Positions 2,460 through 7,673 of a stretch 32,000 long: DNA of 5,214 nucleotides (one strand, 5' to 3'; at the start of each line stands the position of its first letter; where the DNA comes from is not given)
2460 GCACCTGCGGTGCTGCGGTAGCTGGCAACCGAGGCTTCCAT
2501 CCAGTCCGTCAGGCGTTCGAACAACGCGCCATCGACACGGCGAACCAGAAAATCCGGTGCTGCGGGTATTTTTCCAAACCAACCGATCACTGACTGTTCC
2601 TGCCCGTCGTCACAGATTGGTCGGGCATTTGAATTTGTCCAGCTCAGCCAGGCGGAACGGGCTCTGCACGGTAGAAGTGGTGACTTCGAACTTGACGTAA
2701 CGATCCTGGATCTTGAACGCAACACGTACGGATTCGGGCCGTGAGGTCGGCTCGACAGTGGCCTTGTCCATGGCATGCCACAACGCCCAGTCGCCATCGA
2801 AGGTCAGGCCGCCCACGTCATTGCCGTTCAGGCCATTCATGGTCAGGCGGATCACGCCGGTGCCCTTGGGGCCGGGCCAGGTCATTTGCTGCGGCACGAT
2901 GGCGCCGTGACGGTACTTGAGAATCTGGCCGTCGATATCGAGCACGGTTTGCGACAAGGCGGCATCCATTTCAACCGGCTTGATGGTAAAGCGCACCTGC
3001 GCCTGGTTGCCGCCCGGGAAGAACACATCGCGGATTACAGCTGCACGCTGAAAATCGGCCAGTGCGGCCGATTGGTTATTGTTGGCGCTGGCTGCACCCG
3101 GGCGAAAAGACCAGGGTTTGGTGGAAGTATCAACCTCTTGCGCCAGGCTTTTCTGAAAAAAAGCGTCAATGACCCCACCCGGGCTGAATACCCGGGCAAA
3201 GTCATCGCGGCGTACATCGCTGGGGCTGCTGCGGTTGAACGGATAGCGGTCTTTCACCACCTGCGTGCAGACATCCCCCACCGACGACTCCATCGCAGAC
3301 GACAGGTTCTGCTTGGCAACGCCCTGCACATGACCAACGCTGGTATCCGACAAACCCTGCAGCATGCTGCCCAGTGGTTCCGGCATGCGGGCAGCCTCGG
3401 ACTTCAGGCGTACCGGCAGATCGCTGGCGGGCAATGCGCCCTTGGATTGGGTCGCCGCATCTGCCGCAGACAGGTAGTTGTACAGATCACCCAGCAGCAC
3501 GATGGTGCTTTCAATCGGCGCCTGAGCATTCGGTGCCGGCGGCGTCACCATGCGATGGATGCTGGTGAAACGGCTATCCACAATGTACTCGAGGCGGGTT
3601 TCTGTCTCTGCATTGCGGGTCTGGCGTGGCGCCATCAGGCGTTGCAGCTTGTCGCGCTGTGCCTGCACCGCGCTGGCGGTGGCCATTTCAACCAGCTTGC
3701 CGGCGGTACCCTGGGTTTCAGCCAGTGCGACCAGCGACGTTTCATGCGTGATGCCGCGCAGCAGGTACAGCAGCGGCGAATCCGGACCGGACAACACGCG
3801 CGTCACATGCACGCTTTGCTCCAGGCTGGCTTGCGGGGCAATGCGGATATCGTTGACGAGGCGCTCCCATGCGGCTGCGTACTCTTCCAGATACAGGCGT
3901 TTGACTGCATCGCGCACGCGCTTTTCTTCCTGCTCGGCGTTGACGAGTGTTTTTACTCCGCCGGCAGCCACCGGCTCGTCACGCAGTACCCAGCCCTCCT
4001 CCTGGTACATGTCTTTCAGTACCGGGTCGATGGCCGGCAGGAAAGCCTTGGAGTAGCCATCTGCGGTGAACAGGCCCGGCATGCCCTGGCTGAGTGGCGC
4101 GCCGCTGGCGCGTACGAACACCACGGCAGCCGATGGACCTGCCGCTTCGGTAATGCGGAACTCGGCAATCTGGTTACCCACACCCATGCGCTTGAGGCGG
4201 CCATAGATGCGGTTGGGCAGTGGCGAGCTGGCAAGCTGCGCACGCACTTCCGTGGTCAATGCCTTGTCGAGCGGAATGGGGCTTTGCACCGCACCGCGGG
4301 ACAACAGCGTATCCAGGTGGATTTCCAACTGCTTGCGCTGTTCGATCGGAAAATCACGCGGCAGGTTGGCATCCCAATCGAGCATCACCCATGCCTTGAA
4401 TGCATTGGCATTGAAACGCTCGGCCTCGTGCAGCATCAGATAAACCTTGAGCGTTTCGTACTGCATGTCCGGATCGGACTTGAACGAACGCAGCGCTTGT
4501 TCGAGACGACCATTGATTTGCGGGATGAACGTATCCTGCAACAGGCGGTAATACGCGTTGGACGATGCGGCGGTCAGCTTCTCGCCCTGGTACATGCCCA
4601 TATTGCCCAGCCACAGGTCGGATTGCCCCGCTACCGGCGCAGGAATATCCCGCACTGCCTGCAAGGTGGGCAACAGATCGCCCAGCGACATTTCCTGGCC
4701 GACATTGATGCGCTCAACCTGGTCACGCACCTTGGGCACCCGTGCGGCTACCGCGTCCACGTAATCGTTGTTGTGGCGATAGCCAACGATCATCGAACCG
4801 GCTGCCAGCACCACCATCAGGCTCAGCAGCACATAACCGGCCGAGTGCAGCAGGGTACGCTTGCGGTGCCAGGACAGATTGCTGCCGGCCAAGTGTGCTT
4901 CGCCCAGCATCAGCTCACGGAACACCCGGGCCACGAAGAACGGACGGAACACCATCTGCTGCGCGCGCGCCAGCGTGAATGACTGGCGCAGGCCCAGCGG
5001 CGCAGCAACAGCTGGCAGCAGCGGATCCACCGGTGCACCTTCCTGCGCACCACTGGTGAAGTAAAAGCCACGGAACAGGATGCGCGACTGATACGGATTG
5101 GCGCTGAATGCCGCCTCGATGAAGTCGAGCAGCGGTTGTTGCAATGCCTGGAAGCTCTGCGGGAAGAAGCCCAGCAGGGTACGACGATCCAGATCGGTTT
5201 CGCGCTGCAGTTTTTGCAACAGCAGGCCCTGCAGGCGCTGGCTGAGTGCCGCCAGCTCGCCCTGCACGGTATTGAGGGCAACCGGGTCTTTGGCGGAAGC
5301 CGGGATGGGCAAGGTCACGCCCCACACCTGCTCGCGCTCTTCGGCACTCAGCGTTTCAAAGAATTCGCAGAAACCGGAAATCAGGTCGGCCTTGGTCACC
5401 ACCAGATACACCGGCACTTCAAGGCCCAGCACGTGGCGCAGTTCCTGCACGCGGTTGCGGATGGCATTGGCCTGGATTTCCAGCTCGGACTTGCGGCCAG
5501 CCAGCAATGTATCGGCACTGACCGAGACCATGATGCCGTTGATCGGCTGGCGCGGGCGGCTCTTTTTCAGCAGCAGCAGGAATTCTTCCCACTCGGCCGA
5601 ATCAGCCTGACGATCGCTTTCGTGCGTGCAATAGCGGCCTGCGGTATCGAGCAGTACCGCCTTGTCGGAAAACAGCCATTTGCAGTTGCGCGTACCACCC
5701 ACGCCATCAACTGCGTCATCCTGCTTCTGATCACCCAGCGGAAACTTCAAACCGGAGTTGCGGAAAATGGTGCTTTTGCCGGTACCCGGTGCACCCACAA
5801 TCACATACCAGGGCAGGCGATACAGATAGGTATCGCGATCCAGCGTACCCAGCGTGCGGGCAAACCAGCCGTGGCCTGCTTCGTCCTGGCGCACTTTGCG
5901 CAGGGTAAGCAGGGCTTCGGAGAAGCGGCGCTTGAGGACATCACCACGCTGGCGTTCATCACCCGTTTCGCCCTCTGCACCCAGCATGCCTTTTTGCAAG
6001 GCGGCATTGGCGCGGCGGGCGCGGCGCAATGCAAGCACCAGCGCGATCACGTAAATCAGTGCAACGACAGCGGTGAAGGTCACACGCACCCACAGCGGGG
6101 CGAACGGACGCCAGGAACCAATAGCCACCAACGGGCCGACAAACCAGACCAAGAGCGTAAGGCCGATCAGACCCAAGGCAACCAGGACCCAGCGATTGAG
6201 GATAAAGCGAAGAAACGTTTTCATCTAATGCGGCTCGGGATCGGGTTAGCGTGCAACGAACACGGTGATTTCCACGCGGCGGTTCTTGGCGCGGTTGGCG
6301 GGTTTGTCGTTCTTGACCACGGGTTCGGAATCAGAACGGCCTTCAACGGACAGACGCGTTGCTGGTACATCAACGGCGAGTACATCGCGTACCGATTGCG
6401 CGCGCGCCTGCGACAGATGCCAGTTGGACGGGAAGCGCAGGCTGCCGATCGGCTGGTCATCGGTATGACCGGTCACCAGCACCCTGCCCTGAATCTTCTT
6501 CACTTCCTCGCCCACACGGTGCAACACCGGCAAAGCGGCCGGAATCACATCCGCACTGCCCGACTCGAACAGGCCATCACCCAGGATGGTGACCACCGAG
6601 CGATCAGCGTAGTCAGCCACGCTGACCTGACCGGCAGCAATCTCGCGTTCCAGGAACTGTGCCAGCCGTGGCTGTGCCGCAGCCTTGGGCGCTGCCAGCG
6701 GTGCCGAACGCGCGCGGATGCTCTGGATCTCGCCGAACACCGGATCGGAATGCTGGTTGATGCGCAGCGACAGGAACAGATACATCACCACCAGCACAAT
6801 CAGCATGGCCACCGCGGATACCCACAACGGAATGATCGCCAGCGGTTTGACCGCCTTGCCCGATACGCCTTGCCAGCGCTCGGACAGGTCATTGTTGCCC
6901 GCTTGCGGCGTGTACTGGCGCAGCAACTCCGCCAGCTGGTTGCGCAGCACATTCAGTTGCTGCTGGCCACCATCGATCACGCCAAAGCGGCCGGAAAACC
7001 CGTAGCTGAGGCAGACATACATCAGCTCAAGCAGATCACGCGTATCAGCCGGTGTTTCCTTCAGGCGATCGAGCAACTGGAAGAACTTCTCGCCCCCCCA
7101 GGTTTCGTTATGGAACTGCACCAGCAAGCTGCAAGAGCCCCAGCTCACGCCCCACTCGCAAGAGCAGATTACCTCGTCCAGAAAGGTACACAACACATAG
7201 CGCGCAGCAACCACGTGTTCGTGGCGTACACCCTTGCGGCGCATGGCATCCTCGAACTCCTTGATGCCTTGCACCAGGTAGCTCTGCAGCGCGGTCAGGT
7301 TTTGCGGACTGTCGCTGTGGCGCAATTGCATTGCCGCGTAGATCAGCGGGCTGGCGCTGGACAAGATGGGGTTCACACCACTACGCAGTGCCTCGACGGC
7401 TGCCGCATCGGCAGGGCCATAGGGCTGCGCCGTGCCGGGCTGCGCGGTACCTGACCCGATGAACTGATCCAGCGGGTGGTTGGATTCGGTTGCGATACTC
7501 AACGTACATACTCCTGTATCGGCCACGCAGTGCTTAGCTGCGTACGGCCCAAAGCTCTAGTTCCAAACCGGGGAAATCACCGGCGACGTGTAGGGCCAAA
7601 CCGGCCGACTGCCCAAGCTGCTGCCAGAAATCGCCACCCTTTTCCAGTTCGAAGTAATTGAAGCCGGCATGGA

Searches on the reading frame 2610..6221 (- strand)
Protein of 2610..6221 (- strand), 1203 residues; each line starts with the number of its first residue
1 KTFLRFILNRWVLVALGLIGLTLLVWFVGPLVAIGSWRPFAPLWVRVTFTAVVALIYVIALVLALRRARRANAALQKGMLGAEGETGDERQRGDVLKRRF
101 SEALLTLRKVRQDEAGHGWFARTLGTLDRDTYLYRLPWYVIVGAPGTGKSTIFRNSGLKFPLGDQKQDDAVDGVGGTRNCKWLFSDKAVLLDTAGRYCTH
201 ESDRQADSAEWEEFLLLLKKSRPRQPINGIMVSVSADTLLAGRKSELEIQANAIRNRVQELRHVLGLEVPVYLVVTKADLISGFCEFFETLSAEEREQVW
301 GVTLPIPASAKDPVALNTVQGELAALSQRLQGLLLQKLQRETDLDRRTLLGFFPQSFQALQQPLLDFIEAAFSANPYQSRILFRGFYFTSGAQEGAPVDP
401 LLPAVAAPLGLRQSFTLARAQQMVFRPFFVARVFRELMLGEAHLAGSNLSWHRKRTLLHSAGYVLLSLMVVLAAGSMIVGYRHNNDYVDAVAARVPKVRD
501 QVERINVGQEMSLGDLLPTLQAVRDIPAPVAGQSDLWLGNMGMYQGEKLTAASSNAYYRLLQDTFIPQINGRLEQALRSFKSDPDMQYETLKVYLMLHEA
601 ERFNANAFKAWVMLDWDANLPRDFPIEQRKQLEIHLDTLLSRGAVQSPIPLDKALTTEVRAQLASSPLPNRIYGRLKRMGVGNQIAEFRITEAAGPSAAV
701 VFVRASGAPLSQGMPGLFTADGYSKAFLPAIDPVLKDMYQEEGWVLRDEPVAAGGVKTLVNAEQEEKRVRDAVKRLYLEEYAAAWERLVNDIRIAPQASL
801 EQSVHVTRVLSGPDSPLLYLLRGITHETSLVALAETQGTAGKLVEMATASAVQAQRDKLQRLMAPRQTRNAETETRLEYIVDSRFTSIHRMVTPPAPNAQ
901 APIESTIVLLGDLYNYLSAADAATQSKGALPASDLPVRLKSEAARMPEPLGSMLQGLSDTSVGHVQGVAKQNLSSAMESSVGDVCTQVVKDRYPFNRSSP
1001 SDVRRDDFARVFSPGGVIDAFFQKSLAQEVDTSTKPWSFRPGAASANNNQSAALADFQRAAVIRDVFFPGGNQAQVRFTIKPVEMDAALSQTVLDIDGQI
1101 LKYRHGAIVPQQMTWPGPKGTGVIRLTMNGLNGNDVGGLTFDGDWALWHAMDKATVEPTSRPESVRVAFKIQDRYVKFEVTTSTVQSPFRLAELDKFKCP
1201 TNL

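Call 49: search_protein_families(library=pfam, proteins=[window:2610-6221:-], max_evalue=0.00001)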
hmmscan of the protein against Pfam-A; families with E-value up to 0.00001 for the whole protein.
window:2610-6221:- (1203 aa): 3 families
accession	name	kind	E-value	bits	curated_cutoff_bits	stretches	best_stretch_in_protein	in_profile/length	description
PF06761.17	IcmF-related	-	2.2e-85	287.2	27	1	517-829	1-308/308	Intracellular multiplication and human macrophage-killing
PF14331.11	IcmF-related_N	-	5.1e-82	275.5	25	1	205-465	2-258/259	IcmF-related N-terminal domain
PF06744.18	IcmF_C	-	4.8e-27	94.7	26.7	1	1078-1183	1-105/106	Type VI secretion protein IcmF C2-like domain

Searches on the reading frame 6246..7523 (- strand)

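Call 49: search_protein_families(library=pfam, proteins=[window:6246-7523:-], max_evalue=0.00001)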
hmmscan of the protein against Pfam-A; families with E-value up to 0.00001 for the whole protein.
window:6246-7523:- (425 aa): 2 families
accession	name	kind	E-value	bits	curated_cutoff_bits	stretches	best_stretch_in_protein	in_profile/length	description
PF09850.14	DotU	-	4.4e-59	200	27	1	52-253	1-204/205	Type VI secretion system protein DotU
PF00691.25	OmpA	-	1e-12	48.7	27.2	1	318-415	1-98/98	OmpA family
